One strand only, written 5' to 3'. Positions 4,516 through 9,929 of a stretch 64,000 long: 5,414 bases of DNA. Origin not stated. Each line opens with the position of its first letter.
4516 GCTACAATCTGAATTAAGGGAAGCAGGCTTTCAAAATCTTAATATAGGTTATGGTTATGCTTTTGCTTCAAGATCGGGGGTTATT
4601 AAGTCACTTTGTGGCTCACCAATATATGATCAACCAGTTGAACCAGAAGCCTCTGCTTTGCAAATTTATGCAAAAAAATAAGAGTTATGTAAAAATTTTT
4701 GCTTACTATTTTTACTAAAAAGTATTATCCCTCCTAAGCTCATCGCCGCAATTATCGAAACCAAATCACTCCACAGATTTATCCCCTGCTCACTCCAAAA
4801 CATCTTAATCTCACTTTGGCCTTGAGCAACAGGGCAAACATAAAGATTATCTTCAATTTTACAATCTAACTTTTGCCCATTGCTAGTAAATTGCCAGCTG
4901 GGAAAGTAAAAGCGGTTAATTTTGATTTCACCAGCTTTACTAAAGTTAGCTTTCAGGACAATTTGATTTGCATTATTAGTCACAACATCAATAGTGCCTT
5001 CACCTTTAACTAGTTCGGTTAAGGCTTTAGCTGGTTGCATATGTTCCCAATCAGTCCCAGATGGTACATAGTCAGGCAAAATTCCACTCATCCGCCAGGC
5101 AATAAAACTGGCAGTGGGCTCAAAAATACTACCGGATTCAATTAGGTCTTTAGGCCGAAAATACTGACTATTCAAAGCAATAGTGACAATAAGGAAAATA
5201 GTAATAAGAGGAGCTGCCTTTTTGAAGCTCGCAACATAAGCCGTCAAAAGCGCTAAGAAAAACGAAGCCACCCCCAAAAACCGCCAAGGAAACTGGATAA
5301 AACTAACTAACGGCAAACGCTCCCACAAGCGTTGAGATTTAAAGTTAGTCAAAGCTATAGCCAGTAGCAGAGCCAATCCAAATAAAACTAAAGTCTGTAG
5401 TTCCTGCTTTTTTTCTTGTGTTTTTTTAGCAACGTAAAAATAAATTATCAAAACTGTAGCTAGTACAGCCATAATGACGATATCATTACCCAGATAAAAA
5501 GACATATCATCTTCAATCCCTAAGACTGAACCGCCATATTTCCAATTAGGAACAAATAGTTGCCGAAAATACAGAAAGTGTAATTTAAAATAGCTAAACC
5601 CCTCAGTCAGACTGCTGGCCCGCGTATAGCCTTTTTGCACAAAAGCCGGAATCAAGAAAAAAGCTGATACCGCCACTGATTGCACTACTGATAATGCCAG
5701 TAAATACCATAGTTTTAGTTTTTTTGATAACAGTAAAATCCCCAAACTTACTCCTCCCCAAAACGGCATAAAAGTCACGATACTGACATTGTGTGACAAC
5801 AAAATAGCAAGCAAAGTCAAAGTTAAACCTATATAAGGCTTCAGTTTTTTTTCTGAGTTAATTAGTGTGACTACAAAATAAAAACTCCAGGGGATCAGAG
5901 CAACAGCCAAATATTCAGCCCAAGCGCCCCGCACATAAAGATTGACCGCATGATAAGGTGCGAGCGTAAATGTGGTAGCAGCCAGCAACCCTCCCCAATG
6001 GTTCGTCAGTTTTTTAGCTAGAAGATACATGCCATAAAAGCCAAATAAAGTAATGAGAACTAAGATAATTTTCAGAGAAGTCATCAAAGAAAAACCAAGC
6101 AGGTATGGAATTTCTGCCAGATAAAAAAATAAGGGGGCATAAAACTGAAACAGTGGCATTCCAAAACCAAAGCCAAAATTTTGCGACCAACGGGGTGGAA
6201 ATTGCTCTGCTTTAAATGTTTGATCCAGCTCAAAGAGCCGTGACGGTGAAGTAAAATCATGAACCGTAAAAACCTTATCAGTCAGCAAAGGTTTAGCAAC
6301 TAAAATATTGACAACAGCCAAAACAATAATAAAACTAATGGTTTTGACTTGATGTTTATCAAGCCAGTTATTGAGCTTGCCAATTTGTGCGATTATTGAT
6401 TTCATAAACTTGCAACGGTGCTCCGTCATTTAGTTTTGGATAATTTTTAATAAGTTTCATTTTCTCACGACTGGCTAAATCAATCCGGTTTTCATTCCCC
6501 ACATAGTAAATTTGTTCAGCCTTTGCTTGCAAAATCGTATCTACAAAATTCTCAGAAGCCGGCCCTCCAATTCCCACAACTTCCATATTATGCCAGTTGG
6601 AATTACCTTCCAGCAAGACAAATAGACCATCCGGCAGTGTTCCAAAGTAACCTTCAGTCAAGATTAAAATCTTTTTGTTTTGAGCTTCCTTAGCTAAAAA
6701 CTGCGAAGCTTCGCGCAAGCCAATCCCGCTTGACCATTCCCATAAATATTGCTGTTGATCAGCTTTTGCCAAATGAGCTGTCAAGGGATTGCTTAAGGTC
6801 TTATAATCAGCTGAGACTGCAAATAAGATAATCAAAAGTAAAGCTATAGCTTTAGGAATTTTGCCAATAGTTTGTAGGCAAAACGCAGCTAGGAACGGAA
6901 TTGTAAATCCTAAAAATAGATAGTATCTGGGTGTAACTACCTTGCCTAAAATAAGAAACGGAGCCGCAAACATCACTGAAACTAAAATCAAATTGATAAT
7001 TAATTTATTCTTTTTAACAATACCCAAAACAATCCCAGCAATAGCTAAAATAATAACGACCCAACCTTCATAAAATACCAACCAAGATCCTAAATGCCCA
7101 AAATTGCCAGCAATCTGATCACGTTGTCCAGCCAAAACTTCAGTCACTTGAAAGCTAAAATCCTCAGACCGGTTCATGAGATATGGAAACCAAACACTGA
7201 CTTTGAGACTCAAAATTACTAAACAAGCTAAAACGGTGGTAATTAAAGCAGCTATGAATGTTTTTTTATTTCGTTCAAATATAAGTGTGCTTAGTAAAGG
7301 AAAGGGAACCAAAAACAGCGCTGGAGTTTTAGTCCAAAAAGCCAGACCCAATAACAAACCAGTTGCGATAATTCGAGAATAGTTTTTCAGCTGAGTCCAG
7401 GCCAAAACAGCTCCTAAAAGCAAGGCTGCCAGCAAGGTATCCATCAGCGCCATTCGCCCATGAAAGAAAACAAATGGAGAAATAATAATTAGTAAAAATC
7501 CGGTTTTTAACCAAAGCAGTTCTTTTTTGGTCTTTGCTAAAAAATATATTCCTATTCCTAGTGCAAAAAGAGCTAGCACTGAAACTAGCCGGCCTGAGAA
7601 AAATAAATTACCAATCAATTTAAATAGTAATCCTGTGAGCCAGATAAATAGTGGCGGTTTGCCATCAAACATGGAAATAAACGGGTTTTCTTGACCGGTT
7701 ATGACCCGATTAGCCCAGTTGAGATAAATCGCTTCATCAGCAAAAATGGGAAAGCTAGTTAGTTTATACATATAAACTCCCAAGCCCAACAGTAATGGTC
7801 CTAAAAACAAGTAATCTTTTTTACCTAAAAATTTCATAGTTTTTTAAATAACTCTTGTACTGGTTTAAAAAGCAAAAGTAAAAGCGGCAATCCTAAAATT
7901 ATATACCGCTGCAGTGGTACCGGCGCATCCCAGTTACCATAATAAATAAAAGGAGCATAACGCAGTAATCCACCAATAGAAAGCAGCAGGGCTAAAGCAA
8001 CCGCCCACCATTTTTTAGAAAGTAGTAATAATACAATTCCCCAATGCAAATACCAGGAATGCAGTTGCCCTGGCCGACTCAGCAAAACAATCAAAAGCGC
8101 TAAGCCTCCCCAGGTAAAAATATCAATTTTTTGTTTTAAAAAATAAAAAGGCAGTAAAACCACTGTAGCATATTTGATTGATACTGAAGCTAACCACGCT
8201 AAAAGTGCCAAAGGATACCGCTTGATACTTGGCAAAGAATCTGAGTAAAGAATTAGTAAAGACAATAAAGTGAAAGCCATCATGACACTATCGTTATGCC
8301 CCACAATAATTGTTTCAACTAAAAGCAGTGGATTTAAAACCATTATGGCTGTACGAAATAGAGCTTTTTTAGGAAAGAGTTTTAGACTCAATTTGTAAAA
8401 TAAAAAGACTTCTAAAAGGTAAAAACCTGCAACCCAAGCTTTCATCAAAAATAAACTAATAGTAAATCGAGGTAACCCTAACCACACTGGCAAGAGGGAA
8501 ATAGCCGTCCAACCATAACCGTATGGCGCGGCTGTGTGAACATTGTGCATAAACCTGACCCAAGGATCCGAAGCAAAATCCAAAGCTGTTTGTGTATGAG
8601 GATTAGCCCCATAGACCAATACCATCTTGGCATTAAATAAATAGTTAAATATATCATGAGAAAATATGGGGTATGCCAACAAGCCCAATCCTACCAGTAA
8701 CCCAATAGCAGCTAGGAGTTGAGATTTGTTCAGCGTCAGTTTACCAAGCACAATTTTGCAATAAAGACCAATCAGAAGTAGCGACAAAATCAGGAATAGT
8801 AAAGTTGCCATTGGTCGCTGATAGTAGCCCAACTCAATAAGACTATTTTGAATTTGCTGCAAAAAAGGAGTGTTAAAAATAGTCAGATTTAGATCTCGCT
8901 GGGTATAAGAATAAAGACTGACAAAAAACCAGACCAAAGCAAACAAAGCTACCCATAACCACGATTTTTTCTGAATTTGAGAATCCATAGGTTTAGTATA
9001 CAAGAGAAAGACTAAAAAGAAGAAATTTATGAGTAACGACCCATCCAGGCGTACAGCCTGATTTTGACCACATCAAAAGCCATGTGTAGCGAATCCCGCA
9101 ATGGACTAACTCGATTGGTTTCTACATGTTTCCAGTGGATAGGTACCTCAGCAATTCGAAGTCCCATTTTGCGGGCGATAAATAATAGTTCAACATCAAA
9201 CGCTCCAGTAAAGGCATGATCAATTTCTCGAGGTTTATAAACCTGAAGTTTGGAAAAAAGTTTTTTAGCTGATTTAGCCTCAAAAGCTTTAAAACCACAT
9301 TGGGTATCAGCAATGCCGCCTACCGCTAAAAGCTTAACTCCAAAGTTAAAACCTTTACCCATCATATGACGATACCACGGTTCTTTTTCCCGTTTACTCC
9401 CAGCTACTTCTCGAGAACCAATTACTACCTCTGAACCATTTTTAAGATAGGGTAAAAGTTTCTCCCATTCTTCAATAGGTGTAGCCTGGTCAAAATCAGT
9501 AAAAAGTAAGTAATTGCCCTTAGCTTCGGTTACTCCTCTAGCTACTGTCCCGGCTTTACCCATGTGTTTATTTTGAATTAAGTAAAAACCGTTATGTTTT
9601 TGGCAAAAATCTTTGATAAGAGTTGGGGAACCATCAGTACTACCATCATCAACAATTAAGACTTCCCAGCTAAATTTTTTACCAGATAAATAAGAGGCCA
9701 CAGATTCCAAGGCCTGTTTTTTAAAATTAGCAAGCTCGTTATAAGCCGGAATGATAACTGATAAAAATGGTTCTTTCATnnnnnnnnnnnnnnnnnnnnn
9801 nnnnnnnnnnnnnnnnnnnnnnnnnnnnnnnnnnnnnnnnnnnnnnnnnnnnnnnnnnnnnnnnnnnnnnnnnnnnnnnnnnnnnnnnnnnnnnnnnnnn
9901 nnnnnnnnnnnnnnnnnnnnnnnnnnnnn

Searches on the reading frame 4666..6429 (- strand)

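Call 70: search_protein_families(library=pfam, proteins=[window:4666-6429:-], max_evalue=0.00001)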
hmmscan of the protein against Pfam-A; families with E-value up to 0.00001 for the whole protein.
window:4666-6429:- (587 aa): 1 family
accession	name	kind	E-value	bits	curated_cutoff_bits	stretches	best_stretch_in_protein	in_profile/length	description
PF10131.15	PTPS_related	-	1.2e-10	41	26.4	1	94-418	1-304/621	6-pyruvoyl-tetrahydropterin synthase related domain; membrane protein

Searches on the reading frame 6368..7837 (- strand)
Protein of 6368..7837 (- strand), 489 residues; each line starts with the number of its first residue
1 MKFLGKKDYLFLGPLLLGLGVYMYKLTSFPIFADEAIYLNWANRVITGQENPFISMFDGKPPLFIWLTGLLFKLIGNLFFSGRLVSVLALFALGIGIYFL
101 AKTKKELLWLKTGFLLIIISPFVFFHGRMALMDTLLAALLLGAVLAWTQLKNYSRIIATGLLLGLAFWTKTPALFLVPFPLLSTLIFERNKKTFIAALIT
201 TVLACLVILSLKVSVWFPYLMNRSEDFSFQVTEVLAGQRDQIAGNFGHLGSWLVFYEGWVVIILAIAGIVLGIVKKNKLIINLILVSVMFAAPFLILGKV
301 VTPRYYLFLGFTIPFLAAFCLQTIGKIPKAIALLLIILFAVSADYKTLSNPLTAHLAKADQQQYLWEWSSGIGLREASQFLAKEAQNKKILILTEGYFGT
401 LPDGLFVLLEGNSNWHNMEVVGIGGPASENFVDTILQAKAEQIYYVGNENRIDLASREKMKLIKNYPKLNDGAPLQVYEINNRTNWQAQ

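Call 70: search_protein_families(library=pfam, proteins=[window:6368-7837:-], max_evalue=0.00001)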
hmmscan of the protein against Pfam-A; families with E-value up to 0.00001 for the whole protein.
window:6368-7837:- (489 aa): 1 family
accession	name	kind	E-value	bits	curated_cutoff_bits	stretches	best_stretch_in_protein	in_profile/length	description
PF13231.12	PMT_2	-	4.2e-09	37.3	26.1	1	60-208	2-152/160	Dolichyl-phosphate-mannose-protein mannosyltransferase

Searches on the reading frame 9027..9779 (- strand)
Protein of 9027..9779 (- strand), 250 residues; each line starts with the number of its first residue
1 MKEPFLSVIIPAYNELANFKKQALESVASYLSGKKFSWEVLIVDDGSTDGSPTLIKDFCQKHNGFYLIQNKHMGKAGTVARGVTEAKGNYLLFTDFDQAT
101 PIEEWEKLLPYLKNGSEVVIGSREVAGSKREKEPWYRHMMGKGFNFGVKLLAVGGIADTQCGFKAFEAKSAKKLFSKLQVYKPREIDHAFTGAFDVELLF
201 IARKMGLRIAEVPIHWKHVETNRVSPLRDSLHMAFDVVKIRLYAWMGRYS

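Call 70: search_protein_families(library=pfam, proteins=[window:9027-9779:-], max_evalue=0.00001)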
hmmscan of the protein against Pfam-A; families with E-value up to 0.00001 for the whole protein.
window:9027-9779:- (250 aa): 2 families
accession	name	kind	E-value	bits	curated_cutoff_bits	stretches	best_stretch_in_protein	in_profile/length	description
PF00535.33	Glycos_transf_2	-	6.2e-28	98.3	23.3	1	7-175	1-168/168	Glycosyl transferase family 2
PF10111.15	Glyco_tranf_2_2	-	7.1e-09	36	27.3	1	7-109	1-103/276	Glycosyltransferase like family 2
